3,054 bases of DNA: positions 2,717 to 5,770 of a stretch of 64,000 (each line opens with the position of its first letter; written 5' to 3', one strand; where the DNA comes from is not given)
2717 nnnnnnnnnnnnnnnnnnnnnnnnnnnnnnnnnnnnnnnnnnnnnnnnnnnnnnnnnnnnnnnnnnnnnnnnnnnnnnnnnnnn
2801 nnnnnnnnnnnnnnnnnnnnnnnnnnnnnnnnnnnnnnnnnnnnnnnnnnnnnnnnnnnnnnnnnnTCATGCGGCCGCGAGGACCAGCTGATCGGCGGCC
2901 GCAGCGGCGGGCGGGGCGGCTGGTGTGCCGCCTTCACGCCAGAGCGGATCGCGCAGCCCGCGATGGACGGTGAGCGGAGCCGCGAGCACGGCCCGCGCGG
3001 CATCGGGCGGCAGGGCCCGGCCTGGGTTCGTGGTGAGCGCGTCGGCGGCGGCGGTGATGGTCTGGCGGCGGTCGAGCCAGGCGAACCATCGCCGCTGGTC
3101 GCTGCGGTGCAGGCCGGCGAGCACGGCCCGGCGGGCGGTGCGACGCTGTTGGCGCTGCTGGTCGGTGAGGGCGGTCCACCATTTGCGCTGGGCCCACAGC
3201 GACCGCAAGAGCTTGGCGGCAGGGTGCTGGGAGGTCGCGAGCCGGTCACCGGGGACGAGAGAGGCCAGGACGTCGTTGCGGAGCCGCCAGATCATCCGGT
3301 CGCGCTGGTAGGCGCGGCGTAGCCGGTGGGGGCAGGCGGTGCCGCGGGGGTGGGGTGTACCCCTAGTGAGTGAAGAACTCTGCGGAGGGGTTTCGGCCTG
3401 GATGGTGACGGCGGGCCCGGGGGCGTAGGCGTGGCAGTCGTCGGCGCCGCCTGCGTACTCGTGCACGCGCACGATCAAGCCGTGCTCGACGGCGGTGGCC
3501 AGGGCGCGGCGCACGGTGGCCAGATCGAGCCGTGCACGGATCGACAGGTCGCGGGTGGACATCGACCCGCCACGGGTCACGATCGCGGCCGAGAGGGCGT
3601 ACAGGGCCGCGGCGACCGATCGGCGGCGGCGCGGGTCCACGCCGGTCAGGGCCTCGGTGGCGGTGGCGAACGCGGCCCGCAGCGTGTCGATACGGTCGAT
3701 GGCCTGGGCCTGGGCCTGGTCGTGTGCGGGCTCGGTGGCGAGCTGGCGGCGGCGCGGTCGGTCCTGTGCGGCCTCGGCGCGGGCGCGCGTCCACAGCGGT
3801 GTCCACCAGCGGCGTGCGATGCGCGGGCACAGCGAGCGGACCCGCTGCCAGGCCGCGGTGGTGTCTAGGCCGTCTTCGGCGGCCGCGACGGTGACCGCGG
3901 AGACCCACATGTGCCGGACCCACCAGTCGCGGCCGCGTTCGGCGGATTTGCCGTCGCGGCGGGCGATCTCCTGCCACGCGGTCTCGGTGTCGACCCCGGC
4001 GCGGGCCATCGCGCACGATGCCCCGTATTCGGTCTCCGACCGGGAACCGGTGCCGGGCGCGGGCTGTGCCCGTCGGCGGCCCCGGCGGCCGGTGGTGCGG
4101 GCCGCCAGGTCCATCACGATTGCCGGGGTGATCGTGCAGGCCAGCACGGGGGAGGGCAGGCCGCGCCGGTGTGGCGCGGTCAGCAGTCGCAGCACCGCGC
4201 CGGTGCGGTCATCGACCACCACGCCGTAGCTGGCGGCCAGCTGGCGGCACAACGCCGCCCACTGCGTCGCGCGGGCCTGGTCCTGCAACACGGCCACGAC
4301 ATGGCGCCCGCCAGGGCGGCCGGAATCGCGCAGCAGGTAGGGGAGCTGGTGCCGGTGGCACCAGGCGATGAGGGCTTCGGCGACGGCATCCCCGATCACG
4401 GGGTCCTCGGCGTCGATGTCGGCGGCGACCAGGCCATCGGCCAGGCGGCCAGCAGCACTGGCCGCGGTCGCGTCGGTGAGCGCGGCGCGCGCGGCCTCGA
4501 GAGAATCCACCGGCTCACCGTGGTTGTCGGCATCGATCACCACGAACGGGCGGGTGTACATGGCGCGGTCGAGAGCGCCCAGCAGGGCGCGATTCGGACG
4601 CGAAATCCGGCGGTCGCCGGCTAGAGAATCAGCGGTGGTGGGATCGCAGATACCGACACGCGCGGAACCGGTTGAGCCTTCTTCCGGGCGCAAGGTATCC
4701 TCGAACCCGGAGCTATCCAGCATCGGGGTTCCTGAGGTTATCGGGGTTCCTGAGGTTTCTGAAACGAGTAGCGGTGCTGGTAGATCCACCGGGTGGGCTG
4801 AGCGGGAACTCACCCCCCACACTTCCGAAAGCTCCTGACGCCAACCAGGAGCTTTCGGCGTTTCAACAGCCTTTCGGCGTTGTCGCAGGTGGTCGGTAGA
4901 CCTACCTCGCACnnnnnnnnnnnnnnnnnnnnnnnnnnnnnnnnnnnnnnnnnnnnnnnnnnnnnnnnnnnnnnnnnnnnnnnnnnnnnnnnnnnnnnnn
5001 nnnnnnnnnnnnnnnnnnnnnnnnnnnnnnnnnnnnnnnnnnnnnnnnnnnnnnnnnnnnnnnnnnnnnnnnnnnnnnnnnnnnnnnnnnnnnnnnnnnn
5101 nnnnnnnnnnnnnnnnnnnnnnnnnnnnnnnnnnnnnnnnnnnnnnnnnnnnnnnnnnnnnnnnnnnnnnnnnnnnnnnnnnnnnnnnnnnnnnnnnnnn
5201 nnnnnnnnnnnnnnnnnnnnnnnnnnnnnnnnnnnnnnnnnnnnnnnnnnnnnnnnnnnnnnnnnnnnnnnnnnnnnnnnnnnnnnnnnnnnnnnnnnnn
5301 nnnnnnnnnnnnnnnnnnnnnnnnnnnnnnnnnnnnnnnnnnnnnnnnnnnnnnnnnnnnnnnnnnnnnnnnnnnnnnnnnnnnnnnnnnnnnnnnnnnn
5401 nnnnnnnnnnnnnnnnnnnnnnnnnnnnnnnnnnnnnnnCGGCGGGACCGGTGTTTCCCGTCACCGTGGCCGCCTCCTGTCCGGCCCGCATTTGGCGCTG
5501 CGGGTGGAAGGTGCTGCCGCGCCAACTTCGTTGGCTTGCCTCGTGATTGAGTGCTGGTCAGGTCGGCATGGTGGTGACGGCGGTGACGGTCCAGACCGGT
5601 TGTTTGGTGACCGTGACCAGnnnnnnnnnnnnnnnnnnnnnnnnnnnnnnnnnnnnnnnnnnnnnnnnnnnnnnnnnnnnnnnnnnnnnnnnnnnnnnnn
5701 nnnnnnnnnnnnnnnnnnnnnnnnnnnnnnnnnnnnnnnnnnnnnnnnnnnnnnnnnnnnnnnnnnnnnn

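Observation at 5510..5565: Dispersed 36-55 bp intergenic repeat with conserved hairpin, four copies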

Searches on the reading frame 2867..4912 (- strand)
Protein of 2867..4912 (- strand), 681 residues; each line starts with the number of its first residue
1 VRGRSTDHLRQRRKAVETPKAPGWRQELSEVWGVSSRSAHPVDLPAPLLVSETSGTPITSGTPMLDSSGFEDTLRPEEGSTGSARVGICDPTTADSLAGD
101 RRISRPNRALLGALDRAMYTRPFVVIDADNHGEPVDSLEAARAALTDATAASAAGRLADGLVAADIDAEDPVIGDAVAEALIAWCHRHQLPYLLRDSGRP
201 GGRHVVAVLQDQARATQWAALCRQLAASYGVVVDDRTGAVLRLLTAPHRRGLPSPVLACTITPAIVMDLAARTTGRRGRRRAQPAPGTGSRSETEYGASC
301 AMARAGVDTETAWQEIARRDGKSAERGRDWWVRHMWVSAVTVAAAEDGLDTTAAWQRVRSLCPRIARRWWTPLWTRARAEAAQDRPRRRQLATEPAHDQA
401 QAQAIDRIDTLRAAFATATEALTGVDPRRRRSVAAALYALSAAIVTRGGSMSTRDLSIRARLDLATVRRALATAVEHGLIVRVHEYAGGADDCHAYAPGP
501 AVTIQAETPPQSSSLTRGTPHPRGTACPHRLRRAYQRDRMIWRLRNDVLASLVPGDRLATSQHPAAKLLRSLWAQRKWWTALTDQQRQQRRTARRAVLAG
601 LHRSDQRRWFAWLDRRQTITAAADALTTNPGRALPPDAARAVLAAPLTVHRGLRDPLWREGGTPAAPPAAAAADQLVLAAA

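Call 37: search_protein_families(library=pfam, max_evalue=0.01, proteins=[window:2867-4912:-])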
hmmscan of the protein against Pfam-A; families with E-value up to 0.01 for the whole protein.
window:2867-4912:- (681 aa): 0 families

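Call 76: search_protein_families(library=ncbifam, max_evalue=0.01, proteins=[window:2867-4912:-])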
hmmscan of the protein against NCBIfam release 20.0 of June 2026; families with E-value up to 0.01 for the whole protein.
window:2867-4912:- (681 aa): 0 families

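Call 110: search_solved_structures(query=window:2867-4912:-, max_evalue=1)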
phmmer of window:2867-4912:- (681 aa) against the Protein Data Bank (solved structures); distinct sequences matched with E-value up to 1: 0.

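Call 112: search_protein_families(library=phrogs, max_evalue=0.001, proteins=[window:2867-4912:-])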
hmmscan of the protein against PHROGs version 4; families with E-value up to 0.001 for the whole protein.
window:2867-4912:- (681 aa): 0 families

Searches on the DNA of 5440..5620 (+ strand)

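Call 29: search_dna_similar(query=window:5510-5545:+, collection=plasmids, mode=distant, max_evalue=10, max_rows=60)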
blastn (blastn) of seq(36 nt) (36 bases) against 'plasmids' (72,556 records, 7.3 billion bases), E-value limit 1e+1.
Records with a match: 13; places in all: 20; records where one place covers at least 80% of the query: 10.
Best place of each record, by identity: >=99% 3; 90-95% 2; 80-90% 8.
By first word of the organism name: Nocardia 11; Kitasatospora 1; Mesorhizobium 1.
By predicted mobility (MOB-suite, as given by PLSDB): non-mobilizable 8; mobilizable 4; conjugative 1.
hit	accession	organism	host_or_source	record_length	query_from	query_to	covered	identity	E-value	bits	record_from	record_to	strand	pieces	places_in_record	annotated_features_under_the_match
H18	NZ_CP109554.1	Nocardia sp. NBC_01388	-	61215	1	35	97%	94.3%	1e-6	55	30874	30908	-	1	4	none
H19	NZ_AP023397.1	Nocardia wallacei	Homo sapiens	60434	4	35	89%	100.0%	1e-7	59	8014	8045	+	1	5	none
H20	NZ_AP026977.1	Nocardia sputorum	cell culture,clinical sample of a ...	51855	1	33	92%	85.3%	1e+0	37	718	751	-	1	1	none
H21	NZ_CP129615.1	Nocardia sp. PE-7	cell culture,an LDPE film in soil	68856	1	34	94%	82.4%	1e+0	36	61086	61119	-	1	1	none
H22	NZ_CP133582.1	Nocardia farcinica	stool,stool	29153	1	31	86%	87.1%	1e-1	39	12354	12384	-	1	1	none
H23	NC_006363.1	Nocardia farcinica IFM 10152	-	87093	1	31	86%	83.9%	4e+0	35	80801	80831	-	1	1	none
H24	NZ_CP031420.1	Nocardia farcinica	Homo sapiens,Madura foot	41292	1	31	86%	83.9%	4e+0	35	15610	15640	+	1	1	none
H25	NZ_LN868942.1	Nocardia farcinica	not known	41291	1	31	86%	83.9%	4e+0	35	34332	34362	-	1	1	none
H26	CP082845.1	Nocardia asteroides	-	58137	1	31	86%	83.9%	4e+0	35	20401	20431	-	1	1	none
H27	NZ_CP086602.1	Nocardia farcinica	Homo sapiens,whole organism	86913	1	31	86%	83.9%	4e+0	35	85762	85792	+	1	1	none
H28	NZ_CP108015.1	Nocardia salmonicida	-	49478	4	31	78%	92.9%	8e-3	43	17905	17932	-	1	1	none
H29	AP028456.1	Kitasatospora purpeofusca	whole organism,soil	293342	1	18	50%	100.0%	4e+0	34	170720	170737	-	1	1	M56 family metallopeptidase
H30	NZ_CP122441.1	Mesorhizobium sp. WSM4875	Cicer arietinum kabuli,cell culture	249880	10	27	50%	100.0%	4e+0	34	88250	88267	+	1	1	type II 3-dehydroquinate dehydratase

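Call 30: search_dna_similar(query=window:5510-5545:+, collection=phages, mode=distant, max_evalue=10, max_rows=30)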
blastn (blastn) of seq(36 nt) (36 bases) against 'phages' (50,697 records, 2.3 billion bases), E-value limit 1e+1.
Records with a match: 11; places in all: 11; records where one place covers at least 80% of the query: 0.
Best place of each record, by identity: >=99% 2; 80-90% 9.
By first word of the organism name: Gordonia 9; Sphingomonas 2.
By host as written in the record: Gordonia terrae 3612 6; Sphingomonas turrisvirgatae MCT13 2; Gordonia terrai 3612 1; Gordonia terrae CAG3 1; - 1.
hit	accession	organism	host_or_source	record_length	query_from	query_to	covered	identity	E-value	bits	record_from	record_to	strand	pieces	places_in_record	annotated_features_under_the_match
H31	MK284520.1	Gordonia phage Lilas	Gordonia terrae 3612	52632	5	31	75%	88.9%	5e+0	33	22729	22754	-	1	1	27: lysin B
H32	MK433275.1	Gordonia phage EMsquaredA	Gordonia terrae 3612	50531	5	31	75%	88.9%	5e+0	33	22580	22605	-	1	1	27: lysin B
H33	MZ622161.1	Gordonia phage Floral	Gordonia terrai 3612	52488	5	31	75%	88.9%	5e+0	33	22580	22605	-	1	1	27: lysin B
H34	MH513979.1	Gordonia phage Pollux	Gordonia terrae 3612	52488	5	31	75%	88.9%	5e+0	33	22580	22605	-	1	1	27: lysin B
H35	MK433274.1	Gordonia phage Bradissa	Gordonia terrae 3612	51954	5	31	75%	88.9%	5e+0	33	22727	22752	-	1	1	27: lysin B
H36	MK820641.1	Gordonia phage EnalisNailo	Gordonia terrae CAG3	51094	5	31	75%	88.9%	5e+0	33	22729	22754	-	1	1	27: lysin B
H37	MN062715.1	Gordonia phage Marteena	soil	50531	5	31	75%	88.9%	5e+0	33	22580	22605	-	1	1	27: lysin B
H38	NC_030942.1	Gordonia phage BritBrat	Gordonia terrae 3612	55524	5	31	75%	88.9%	5e+0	33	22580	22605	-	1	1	27: lysin B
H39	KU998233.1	Gordonia phage BritBrat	Gordonia terrae 3612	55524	5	31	75%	88.9%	5e+0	33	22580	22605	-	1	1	27: lysin B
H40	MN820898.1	Sphingomonas phage vB_StuS_MMDA13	Sphingomonas turrisvirgatae MCT13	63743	11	28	50%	100.0%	1e+0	34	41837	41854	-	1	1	putative primosomal protein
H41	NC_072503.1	Sphingomonas phage vB_StuS_MMDA13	Sphingomonas turrisvirgatae MCT13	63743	11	28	50%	100.0%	1e+0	34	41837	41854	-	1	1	putative primosomal protein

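Call 48: search_rna_families(source=window, start=5440, end=5620, threshold=evalue, max_evalue=10, show_alignments=3)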
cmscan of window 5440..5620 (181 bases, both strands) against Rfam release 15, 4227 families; matches with E-value up to 10: 1.
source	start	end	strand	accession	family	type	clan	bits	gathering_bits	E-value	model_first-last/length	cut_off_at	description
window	5487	5524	-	RF01759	sucC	Cis-reg;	-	15.5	50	0.65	9-43/70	no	sucC RNA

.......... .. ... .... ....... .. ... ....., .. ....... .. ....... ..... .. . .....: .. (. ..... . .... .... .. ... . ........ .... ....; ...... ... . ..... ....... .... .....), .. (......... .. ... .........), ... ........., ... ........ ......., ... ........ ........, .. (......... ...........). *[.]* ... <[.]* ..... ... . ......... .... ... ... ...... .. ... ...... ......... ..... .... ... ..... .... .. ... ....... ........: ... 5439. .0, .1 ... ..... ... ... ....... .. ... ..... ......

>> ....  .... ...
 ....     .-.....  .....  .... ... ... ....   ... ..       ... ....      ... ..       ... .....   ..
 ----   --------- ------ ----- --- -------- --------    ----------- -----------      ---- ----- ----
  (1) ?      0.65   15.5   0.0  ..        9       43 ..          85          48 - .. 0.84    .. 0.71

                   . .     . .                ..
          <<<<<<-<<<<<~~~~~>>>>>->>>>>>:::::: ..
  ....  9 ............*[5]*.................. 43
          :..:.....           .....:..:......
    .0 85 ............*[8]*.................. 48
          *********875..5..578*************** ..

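Call 63: get_annotated_region(hit=H20, flank=6000)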
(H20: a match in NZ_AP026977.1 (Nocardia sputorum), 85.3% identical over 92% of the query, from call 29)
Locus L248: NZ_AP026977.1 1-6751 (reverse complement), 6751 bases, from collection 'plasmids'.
description: Nocardia sputorum strain IFM12275 plasmid pIFM12275, complete sequence
organism: Nocardia sputorum (NCBI taxid 2984338)
taxonomy: Bacteria; Actinomycetota; Actinomycetes; Mycobacteriales; Nocardiaceae; Nocardia; Nocardia sputorum
host: -; source: cell culture,clinical sample of a patient suspected with bacterial infection; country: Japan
typing (MOB-suite, as given by PLSDB): non-mobilizable
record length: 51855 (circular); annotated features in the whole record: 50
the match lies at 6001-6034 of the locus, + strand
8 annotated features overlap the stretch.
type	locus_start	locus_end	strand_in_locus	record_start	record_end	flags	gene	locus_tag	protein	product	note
CDS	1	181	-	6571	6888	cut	-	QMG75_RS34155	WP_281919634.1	hypothetical protein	-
CDS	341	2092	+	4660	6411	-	-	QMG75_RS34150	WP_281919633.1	DNA cytosine methyltransferase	-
CDS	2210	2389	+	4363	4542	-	-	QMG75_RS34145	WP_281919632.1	hypothetical protein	-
CDS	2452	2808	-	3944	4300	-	-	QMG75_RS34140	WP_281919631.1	hypothetical protein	-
CDS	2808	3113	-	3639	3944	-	-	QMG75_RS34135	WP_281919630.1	hypothetical protein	-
CDS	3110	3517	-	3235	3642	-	-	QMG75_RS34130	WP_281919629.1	hypothetical protein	-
CDS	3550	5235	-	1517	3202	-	-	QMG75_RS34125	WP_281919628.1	hypothetical protein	-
CDS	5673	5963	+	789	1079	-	-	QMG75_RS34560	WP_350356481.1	carbohydrate-binding module family 14 protein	-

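Call 64: get_annotated_region(hit=H21, flank=6000)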
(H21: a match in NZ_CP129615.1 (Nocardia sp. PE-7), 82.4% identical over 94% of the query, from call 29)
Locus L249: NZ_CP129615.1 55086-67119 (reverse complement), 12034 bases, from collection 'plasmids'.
description: Nocardia sp. PE-7 plasmid pPE-7, complete sequence
organism: Nocardia sp. PE-7 (NCBI taxid 3058426)
taxonomy: Bacteria; Actinomycetota; Actinomycetes; Mycobacteriales; Nocardiaceae; Nocardia; Nocardia sp. PE-7
host: -; source: cell culture,an LDPE film in soil; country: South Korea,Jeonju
typing (MOB-suite, as given by PLSDB): non-mobilizable
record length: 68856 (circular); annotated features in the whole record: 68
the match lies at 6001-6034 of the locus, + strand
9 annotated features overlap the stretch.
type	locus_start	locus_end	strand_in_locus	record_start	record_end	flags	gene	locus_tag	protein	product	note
CDS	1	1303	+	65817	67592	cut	-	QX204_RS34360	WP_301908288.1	hypothetical protein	-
CDS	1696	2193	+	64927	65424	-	-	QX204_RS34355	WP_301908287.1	hypothetical protein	-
CDS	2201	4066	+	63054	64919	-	-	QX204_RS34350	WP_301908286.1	hypothetical protein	-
CDS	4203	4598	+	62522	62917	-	-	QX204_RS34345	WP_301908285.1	hypothetical protein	-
CDS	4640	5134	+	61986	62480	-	-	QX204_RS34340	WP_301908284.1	sigma-70 family RNA polymerase sigma factor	GO:0006352 - DNA-templated transcription initiation [Evidence IEA]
CDS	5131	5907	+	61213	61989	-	-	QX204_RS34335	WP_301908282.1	hypothetical protein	-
CDS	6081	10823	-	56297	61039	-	mobF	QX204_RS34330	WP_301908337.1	MobF family relaxase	-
CDS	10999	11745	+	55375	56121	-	-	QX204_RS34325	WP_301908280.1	phage Gp37/Gp68 family protein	-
CDS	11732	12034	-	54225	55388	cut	tcmP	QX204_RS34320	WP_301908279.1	three-Cys-motif partner protein TcmP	-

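Call 65: get_annotated_region(hit=H26, flank=6000)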
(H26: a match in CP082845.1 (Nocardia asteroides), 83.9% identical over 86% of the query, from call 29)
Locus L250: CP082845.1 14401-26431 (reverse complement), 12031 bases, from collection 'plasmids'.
description: Nocardia asteroides strain FDAARGOS_1485 plasmid unnamed, complete sequence
organism: Nocardia asteroides (NCBI taxid 1824)
taxonomy: Bacteria; Actinomycetota; Actinomycetes; Mycobacteriales; Nocardiaceae; Nocardia; Nocardia asteroides
host: -; source: -; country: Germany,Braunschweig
typing (MOB-suite, as given by PLSDB): non-mobilizable
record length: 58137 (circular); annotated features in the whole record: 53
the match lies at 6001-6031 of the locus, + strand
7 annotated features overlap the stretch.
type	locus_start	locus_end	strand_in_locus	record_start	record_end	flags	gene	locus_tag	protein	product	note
CDS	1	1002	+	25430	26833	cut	-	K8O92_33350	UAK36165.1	hypothetical protein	-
CDS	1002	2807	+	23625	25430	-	-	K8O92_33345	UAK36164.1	hypothetical protein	-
CDS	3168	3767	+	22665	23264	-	-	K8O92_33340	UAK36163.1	MobC family plasmid mobilization relaxosome protein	-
CDS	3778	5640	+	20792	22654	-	-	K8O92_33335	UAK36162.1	relaxase/mobilization nuclease domain-containing protein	-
CDS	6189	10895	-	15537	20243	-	-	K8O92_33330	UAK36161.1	relaxase domain-containing protein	-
CDS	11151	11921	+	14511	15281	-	-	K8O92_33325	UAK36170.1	TnsA-like heteromeric transposase endonuclease subunit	-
CDS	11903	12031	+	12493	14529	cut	-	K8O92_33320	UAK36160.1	Mu transposase C-terminal domain-containing protein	-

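Call 109: search_with_rna_model(model_id=R1, sources=[L001, L002, L003, L124, L125, L126, L127, L248, L249, L250], max_evalue=1)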
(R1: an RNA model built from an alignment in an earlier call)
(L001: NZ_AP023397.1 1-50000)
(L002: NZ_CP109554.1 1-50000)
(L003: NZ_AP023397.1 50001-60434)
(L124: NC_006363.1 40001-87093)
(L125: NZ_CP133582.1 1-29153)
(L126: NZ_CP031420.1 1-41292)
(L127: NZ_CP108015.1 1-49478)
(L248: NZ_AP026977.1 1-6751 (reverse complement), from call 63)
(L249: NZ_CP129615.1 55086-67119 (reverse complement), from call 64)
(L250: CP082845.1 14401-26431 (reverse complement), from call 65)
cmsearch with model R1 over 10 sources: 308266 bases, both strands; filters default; matches with E-value up to 1: 21.
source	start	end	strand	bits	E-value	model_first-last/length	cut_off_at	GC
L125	12351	12383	+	51.3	6.1e-08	1-33/33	no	0.73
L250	6002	6034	-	50.9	7.2e-08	1-33/33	no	0.76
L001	22442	22474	-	49.3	1.6e-07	1-33/33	no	0.7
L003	3324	3356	-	48.9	1.9e-07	1-33/33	no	0.73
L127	17902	17934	+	47.6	3.5e-07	1-33/33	no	0.73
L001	8012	8044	-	46.9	4.8e-07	1-33/33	no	0.7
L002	23748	23780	+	46.9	4.8e-07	1-33/33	no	0.7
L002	30875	30907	+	46.6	5.7e-07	1-33/33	no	0.73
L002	15376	15408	+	45.9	7.8e-07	1-33/33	no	0.67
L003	10305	10337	-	45.6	9e-07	1-33/33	no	0.67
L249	6002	6034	-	43.2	2.7e-06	1-33/33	no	0.76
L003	7244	7277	+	41.5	6.1e-06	1-33/33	no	0.71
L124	40798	40830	+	40.8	8.3e-06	1-33/33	no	0.7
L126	15611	15643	-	40.8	8.3e-06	1-33/33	no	0.7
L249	6043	6075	+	36.7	5.8e-05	1-33/33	no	0.67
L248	6002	6035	-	35.9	8.5e-05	1-33/33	no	0.74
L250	6130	6167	+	32.4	0.00043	1-33/33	no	0.76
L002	33347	33380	-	25.2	0.013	1-33/33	no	0.65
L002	33116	33134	-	21.3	0.08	9-27/33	no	0.95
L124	41607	41633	+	17.7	0.42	1-33/33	no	0.81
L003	1052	1067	+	17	0.6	9-24/33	no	0.94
